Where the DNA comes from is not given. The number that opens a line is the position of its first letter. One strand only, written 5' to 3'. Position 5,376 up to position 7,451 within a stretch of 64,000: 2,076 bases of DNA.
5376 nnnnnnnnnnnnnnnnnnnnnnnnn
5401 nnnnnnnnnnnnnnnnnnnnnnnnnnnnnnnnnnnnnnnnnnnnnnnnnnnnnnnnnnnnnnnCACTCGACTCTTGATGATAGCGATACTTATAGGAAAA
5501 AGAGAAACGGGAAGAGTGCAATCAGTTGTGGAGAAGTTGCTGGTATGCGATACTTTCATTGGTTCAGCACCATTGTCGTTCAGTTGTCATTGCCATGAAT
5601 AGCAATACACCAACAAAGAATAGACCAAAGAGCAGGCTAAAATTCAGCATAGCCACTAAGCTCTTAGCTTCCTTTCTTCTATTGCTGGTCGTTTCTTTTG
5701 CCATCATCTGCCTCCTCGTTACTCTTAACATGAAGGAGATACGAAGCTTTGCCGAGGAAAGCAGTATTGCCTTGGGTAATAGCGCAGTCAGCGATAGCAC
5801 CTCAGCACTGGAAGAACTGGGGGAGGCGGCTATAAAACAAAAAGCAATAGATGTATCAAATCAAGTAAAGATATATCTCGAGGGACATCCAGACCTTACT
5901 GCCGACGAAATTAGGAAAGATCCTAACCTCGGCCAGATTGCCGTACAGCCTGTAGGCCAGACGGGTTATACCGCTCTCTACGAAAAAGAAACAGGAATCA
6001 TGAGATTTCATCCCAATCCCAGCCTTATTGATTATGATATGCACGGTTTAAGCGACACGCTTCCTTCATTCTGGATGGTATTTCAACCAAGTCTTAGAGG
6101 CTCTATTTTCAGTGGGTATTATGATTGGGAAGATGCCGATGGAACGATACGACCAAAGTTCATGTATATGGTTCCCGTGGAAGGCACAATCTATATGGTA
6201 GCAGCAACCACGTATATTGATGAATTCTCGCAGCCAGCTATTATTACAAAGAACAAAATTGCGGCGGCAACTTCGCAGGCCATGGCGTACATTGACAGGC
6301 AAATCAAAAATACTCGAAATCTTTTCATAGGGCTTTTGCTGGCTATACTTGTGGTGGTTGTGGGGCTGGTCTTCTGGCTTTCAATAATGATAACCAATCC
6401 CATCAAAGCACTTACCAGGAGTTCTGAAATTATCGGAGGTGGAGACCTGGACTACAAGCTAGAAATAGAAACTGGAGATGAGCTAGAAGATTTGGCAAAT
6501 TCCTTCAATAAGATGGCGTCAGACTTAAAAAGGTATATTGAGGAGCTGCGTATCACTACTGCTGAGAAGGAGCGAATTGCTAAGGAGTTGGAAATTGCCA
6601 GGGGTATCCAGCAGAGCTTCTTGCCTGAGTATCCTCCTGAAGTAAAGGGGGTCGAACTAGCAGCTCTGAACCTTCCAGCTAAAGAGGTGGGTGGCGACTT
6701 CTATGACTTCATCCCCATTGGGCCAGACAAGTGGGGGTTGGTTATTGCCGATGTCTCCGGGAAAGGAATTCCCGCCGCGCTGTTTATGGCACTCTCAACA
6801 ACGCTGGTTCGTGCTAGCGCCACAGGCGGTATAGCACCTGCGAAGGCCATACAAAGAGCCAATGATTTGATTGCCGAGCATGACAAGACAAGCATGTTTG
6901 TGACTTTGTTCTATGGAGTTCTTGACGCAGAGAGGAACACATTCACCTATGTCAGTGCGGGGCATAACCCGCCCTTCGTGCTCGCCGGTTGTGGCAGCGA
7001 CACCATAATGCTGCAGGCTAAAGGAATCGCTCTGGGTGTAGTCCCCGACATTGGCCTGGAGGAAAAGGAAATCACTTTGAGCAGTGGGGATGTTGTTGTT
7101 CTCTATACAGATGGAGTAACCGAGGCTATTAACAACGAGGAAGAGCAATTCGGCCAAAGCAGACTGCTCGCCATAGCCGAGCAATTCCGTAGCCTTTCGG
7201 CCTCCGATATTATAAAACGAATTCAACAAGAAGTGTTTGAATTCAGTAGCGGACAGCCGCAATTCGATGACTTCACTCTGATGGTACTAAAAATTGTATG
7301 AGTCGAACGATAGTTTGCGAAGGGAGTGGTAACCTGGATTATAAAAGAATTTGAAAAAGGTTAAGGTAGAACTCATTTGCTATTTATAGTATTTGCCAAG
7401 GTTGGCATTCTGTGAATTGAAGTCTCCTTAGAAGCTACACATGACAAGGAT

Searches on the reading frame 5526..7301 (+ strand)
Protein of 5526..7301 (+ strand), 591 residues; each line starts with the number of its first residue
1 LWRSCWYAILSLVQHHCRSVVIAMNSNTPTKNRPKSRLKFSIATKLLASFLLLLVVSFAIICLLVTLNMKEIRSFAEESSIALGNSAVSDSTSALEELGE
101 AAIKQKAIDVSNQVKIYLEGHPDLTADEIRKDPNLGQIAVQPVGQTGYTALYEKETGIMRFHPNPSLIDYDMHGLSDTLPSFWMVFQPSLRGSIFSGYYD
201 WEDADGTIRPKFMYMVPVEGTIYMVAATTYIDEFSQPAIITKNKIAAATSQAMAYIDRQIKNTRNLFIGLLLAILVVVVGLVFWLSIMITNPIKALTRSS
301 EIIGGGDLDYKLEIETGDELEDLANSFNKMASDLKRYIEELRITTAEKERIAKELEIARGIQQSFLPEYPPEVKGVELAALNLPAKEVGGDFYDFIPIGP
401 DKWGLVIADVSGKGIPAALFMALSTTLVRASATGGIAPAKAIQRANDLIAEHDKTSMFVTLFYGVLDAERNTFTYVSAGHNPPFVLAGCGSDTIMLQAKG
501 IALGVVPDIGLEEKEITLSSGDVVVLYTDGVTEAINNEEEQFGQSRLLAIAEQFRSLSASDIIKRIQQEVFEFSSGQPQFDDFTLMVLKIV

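Call 68: search_protein_families(library=pfam, proteins=[window:5526-7301:+], max_evalue=0.001)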
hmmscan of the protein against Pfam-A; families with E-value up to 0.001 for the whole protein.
window:5526-7301:+ (591 aa): 2 families
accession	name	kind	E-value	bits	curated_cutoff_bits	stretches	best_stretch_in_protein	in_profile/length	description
PF07228.17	SpoIIE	-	3e-52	177.8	25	1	400-590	2-191/192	Stage II sporulation protein E (SpoIIE)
PF00672.30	HAMP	-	5.9e-12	46.2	25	1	284-335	1-52/53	HAMP domain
